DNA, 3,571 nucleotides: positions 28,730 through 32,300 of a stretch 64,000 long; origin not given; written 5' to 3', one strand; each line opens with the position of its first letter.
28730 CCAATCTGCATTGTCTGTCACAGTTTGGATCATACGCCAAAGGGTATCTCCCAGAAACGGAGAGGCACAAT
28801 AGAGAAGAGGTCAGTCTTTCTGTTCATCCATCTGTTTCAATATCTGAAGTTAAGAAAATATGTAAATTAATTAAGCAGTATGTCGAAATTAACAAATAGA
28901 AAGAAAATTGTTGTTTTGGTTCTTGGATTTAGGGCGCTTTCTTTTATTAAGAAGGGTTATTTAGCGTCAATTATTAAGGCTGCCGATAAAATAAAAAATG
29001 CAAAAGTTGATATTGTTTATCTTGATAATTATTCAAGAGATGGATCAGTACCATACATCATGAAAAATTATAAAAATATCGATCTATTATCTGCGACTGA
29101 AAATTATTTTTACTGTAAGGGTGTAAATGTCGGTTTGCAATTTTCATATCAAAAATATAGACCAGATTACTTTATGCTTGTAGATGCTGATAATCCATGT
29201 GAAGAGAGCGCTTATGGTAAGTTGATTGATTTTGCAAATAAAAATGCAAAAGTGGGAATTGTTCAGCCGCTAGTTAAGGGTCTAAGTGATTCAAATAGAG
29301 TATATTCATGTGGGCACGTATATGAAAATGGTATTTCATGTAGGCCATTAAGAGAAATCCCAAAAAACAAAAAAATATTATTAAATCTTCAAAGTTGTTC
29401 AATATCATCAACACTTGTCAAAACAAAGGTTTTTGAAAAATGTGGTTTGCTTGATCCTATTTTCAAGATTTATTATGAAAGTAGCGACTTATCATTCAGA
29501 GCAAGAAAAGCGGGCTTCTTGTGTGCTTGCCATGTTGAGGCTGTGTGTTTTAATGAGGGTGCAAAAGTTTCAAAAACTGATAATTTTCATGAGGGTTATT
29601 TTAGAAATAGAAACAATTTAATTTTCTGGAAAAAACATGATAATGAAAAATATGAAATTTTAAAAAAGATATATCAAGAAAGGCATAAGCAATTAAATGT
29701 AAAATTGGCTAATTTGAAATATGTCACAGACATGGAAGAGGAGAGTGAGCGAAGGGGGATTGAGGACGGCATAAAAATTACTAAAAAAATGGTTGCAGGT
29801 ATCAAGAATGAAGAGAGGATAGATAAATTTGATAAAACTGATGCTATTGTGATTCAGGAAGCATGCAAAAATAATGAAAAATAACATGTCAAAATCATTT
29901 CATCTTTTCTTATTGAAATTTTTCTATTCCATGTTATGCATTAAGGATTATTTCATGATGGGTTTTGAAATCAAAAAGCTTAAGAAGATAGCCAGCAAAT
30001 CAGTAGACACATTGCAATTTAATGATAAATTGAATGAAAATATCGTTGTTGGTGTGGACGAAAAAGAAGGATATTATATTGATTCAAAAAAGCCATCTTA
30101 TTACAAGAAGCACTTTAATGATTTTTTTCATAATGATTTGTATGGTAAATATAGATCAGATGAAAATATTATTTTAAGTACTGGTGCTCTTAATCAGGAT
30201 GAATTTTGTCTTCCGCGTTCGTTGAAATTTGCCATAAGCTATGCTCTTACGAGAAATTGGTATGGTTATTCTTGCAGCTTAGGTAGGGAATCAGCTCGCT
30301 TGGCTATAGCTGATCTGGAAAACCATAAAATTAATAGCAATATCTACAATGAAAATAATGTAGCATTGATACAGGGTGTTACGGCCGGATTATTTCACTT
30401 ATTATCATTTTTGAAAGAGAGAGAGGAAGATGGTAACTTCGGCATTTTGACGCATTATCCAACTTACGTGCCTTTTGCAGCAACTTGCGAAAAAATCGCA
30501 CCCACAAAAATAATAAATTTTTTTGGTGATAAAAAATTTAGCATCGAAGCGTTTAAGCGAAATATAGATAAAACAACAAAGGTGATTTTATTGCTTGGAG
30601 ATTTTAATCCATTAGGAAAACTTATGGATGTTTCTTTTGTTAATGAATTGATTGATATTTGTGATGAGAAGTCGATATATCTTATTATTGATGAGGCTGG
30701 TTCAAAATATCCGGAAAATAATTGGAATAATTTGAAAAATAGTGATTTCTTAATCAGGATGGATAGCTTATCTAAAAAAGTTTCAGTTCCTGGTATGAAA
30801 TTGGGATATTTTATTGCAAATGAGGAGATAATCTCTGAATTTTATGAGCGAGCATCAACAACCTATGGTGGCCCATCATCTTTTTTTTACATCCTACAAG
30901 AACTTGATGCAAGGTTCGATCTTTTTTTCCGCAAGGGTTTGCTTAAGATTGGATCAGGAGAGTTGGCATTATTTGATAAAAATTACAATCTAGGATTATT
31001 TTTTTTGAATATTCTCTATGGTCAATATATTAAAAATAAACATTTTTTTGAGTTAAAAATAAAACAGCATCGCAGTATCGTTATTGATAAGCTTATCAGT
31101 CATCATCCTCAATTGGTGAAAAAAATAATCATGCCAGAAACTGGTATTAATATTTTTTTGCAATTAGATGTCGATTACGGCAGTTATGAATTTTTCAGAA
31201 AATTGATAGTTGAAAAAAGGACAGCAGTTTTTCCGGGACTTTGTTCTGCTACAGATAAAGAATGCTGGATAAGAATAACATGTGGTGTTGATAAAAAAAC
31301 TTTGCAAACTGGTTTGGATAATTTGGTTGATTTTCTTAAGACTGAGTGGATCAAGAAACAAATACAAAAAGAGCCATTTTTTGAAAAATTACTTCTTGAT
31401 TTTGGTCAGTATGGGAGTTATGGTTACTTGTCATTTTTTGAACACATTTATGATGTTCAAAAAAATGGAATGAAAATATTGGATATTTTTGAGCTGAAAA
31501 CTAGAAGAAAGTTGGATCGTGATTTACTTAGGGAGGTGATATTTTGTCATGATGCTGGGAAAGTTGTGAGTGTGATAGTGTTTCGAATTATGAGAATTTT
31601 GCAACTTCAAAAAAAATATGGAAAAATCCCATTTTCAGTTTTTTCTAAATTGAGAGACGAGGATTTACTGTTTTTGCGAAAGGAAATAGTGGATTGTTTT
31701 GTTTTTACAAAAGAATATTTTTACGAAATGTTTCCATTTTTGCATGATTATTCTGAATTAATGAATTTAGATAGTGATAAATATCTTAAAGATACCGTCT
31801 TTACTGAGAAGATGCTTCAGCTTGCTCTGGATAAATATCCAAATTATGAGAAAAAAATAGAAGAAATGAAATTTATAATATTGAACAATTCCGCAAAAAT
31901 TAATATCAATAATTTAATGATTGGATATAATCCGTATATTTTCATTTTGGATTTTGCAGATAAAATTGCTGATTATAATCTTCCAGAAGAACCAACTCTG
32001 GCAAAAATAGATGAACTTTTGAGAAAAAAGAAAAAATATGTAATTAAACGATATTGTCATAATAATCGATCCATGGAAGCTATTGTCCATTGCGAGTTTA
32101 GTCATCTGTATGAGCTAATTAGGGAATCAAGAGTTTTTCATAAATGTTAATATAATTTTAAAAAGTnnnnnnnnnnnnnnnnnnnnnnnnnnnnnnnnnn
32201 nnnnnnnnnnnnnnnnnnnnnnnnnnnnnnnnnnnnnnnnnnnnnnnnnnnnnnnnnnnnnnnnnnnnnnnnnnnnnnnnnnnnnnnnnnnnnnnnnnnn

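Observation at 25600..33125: AT-rich seven-gene operon: HTH-XRE/SAM-MTase fusion, radical-SAM/SPASM, DegT aminotransferase, GT2, aminotransferase-HD fusion, unknown protein, small membrane peptide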

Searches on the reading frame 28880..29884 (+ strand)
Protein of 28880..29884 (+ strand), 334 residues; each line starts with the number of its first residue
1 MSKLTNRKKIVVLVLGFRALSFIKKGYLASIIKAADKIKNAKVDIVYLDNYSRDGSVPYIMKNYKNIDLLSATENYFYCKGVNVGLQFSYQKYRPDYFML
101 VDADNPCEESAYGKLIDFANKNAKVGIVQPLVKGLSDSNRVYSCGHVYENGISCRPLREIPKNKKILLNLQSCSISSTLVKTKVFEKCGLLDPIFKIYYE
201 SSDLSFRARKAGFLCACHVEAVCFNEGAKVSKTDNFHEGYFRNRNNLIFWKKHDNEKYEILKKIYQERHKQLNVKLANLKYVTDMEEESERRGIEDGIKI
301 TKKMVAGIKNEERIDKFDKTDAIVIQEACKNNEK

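Call 3: search_protein_families(library=pfam, proteins=[window:28880-29884:+], max_evalue=0.01)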
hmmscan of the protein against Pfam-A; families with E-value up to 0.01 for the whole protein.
window:28880-29884:+ (334 aa): 2 families
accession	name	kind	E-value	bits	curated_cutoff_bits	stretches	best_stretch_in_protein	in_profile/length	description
PF00535.33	Glycos_transf_2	-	3e-08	34.2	23.3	1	30-153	15-132/168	Glycosyl transferase family 2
PF13641.12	Glyco_tranf_2_3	-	1.1e-05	26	27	1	25-225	13-211/230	Glycosyltransferase like family 2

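Call 4: search_protein_families(library=ncbifam, proteins=[window:28880-29884:+], max_evalue=0.01)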
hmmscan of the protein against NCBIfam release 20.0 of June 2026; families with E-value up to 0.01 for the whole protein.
window:28880-29884:+ (334 aa): 2 families
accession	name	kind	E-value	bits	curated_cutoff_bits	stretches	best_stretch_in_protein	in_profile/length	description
TIGR01556.1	rhamnosyltran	subfamily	4.4e-08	32.6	200.55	1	34-214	13-189/281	rhamnosyltransferase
TIGR03937.1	PgaC_IcaA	equivalog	0.0082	15.1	422.3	0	27-128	59-159/407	poly-beta-1,6-N-acetyl-D-glucosamine synthase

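Call 77: search_solved_structures(query=window:28880-29884:+, max_evalue=0.01)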
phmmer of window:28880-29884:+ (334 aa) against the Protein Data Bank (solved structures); distinct sequences matched with E-value up to 0.01: 0.

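Call 87: search_protein_families(library=padloc, proteins=[window:28880-29884:+], max_evalue=0.001)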
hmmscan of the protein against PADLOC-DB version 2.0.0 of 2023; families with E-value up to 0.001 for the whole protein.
window:28880-29884:+ (334 aa): 0 families

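Call 100: find_related_loci(query=A5, collection=metagenome_contigs, flank=10000)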
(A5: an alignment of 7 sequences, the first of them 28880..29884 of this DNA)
Query A5 (334 aa) in metagenome_contigs; peptide patterns used: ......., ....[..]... (x = any residue, [..] = any of these).
600 stretches matched a pattern (row limit reached: there are more); 15 encode a relative of the query (tblastn E <= 1e-3); 15 distinct loci.
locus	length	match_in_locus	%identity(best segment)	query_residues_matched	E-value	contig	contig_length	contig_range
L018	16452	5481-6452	58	7-331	9e-130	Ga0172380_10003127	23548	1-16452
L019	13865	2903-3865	43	8-328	2e-99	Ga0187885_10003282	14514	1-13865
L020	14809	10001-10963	43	8-328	1e-96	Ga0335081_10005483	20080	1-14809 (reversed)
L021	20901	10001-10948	43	10-325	7e-92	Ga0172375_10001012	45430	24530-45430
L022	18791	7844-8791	43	10-325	7e-92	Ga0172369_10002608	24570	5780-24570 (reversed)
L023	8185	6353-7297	43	11-326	5e-90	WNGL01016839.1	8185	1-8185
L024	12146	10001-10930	44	9-325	2e-88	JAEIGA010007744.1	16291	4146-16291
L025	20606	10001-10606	28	6-212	7e-14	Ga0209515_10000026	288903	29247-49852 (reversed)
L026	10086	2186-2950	23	28-287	1e-12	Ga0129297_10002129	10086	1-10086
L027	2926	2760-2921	49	1-57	2e-12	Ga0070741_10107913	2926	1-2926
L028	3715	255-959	23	44-265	3e-11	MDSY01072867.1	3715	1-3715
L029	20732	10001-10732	23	15-248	3e-10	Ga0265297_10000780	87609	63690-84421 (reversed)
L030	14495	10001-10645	21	43-255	3e-8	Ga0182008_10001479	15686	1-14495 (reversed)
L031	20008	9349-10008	23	3-213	2e-7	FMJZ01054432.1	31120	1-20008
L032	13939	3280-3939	23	3-213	2e-7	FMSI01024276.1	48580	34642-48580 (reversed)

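Call 105: search_protein_families(library=pfam, proteins=[L024:3894-5036:+, L024:5033-6013:+, L024:6021-7067:+, L024:7033-7824:+, L024:10952-11944:+, L021:7956-8531:+, L021:8702-9562:+, L021:12972-14213:+, L021:17875-19497:+, L021:3070-4200:+], max_evalue=0.0001)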
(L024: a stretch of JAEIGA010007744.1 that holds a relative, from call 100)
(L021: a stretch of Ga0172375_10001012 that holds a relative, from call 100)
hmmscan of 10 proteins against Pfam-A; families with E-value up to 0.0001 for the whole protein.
L024:3894-5036:+ (380 aa): 1 family
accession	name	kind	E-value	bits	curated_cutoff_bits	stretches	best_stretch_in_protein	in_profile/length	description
PF00120.29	Gln-synt_C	-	7.9e-15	55.2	24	1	141-365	62-281/344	Glutamine synthetase, catalytic domain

L024:5033-6013:+ (326 aa): 2 families
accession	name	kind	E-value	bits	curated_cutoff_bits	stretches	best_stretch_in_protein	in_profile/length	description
PF04055.27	Radical_SAM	-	9.7e-24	84.8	29.5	1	18-174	2-166/166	Radical SAM superfamily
PF13353.11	Fer4_12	-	1.9e-06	28.6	22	1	21-125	13-119/137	4Fe-4S single cluster domain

L024:6021-7067:+ (348 aa): 3 families
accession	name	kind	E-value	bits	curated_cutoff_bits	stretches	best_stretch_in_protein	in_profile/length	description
PF04055.27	Radical_SAM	-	3.8e-23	82.9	29.5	1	19-162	2-149/166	Radical SAM superfamily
PF13353.11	Fer4_12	-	2.8e-06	28.1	22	1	21-143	12-136/137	4Fe-4S single cluster domain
PF13186.11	SPASM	-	8.8e-05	23.1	21.5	1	246-310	4-67/67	Iron-sulfur cluster-binding domain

L024:7033-7824:+ (263 aa): 0 families

L024:10952-11944:+ (330 aa): 3 families
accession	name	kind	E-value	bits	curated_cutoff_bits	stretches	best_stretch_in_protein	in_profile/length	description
PF00535.33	Glycos_transf_2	-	5e-25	88.8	23.3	1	9-172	1-164/168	Glycosyl transferase family 2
PF13641.12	Glyco_tranf_2_3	-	7.4e-11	42.9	27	1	8-123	3-122/230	Glycosyltransferase like family 2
PF10111.15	Glyco_tranf_2_2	-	1.9e-09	37.9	27.3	1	10-110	3-104/276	Glycosyltransferase like family 2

L021:7956-8531:+ (191 aa): 5 families
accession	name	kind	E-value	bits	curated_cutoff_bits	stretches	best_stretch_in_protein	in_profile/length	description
PF01609.27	DDE_Tnp_1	-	8e-18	65.4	23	1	29-170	21-199/200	Transposase DDE domain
PF13751.12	DDE_Tnp_1_6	-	2.4e-08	34.7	25.1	1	110-174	59-124/125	Transposase DDE domain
PF13612.12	DDE_Tnp_1_3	-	1.1e-06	29.2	27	1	33-146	34-146/155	Transposase DDE domain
PF13586.12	DDE_Tnp_1_2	-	1.6e-06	28.9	29.2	1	86-146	1-60/86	Transposase DDE domain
PF13359.12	DDE_Tnp_4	-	2.7e-06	27.5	24.8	1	37-151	22-137/158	DDE superfamily endonuclease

L021:8702-9562:+ (286 aa): 2 families
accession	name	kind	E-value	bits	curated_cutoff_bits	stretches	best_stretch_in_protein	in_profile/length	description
PF13469.12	Sulfotransfer_3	-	1.6e-25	91.1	27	1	3-223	1-216/216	Sulfotransferase family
PF00685.33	Sulfotransfer_1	-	3.1e-20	73.1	22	1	4-263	4-233/255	Sulfotransferase domain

L021:12972-14213:+ (413 aa): 2 families
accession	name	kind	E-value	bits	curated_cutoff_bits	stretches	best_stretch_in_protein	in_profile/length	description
PF14294.11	DUF4372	-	2.5e-26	92.1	25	1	7-75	5-73/74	Domain of unknown function (DUF4372)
PF01609.27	DDE_Tnp_1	-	2.9e-26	92.9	23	1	123-332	5-199/200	Transposase DDE domain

L021:17875-19497:+ (540 aa): 2 families
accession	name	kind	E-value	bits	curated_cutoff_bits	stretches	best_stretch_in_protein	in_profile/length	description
PF04055.27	Radical_SAM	-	3.6e-09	37.5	29.5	1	190-352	3-164/166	Radical SAM superfamily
PF02310.24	B12-binding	-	7e-09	36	32.1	1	70-147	42-119/121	B12 binding domain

L021:3070-4200:+ (376 aa): 2 families
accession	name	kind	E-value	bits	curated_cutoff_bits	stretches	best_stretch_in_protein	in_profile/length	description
PF03050.20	DDE_Tnp_IS66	-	1.3e-37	130.2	23.1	1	70-332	4-283/284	Transposase IS66 family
PF13005.12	zf-IS66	-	1.6e-05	25.7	27.3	1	8-53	3-46/46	zinc-finger binding domain of transposase IS66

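Call 109: search_protein_families(library=pfam, proteins=[L020:869-1999:+, L020:6780-7520:+, L020:7517-8587:+, L020:8488-9387:+, L020:9201-10001:+, L023:701-2395:+, L023:2594-3823:+, L019:180-1487:+, L019:1451-2287:+, L019:2101-2898:+], max_evalue=0.0001)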
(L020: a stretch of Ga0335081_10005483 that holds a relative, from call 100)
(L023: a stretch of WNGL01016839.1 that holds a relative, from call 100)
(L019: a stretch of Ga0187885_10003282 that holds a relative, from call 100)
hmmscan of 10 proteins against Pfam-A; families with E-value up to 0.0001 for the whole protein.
L020:869-1999:+ (376 aa): 1 family
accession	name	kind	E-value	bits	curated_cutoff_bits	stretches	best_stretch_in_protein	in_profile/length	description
PF00589.27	Phage_integrase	-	2.9e-40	138.3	27.1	1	142-305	2-166/172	Phage integrase family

L020:6780-7520:+ (246 aa): 1 family
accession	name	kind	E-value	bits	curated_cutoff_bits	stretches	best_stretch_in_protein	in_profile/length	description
PF02348.25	CTP_transf_3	-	2.6e-09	37.6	22.6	1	8-89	6-87/217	Cytidylyltransferase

L020:7517-8587:+ (356 aa): 2 families
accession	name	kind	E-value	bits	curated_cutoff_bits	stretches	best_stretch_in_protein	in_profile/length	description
PF02826.25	2-Hacid_dh_C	-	4.8e-45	153.6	25.1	1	106-295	1-178/178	D-isomer specific 2-hydroxyacid dehydrogenase, NAD binding domain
PF00389.36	2-Hacid_dh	-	3.3e-25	88.7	24.6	1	18-327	14-134/134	D-isomer specific 2-hydroxyacid dehydrogenase, catalytic domain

L020:8488-9387:+ (299 aa): 0 families

L020:9201-10001:+ (266 aa): 2 families
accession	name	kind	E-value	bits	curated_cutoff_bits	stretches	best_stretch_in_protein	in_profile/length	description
PF05711.17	TylF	-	5e-17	62.5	23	1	92-240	90-243/264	Macrocin-O-methyltransferase (TylF)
PF13578.12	Methyltransf_24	-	4.9e-12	47.1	26.3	1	99-224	2-105/105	Methyltransferase domain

L023:701-2395:+ (564 aa): 2 families
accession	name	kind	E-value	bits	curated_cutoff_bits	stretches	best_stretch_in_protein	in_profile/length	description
PF04055.27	Radical_SAM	-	4.2e-14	53.5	29.5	1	286-458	5-166/166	Radical SAM superfamily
PF02310.24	B12-binding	-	1.4e-08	35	32.1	1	111-224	14-120/121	B12 binding domain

L023:2594-3823:+ (409 aa): 2 families
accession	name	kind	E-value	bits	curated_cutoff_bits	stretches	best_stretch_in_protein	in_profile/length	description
PF04055.27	Radical_SAM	-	2.1e-20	74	29.5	1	113-245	1-139/166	Radical SAM superfamily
PF13186.11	SPASM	-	5.6e-11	43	21.5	1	315-381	1-66/67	Iron-sulfur cluster-binding domain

L019:180-1487:+ (435 aa): 3 families
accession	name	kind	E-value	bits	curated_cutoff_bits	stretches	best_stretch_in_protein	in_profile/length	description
PF02826.25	2-Hacid_dh_C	-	5e-47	160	25.1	1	185-374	1-178/178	D-isomer specific 2-hydroxyacid dehydrogenase, NAD binding domain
PF00389.36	2-Hacid_dh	-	2.7e-24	85.8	24.6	1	94-406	11-134/134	D-isomer specific 2-hydroxyacid dehydrogenase, catalytic domain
PF03446.21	NAD_binding_2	-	2.1e-05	25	21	1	226-340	2-119/161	NAD binding domain of 6-phosphogluconate dehydrogenase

L019:1451-2287:+ (278 aa): 0 families

L019:2101-2898:+ (265 aa): 2 families
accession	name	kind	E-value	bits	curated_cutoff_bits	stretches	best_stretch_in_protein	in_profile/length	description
PF05711.17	TylF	-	3.6e-18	66.2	23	1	92-236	90-239/264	Macrocin-O-methyltransferase (TylF)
PF13578.12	Methyltransf_24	-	1.2e-11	45.9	26.3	1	99-224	2-105/105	Methyltransferase domain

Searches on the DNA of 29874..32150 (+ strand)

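Call 93: search_rna_families(sources=[L003, L006, L013], threshold=evalue, max_evalue=0.01)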
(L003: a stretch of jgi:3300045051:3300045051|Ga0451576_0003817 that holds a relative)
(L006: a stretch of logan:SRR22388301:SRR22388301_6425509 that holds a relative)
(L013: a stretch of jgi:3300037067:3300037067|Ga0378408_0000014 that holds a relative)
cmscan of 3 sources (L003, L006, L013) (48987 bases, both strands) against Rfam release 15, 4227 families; matches with E-value up to 0.01: 4.
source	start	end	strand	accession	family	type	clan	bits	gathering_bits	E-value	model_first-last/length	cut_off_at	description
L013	3746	4107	+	RF00023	tmRNA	Gene;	CL00001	127.2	47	1.8e-49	1-374/374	no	transfer-messenger RNA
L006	717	911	+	RF00230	T-box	Cis-reg; leader;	-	49.9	93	4.7e-08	1-219/219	no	T-box leader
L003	20091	20183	-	RF04241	mir-5014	Gene; miRNA;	-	36.6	101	0.00046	1-123/123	no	mir-5014 microRNA precursor family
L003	20091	20183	+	RF04241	mir-5014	Gene; miRNA;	-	35.6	101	0.00084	1-123/123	no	mir-5014 microRNA precursor family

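Call 94: search_rna_families(source=L004, start=1, end=13000, threshold=evalue, max_evalue=0.01)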
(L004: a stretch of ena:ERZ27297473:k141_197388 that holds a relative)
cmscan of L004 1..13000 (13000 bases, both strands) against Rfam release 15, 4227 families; matches with E-value up to 0.01: 2.
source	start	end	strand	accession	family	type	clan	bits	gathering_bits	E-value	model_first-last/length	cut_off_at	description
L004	3806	3879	+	RF00005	tRNA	Gene; tRNA;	CL00001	72.2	29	1.6e-14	1-71/71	no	tRNA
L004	3806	3880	-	RF04354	Plastid-ycf2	Cis-reg;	-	39.5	65.7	1.8e-05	1-75/75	no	Plastid-ycf2 5UTR RNA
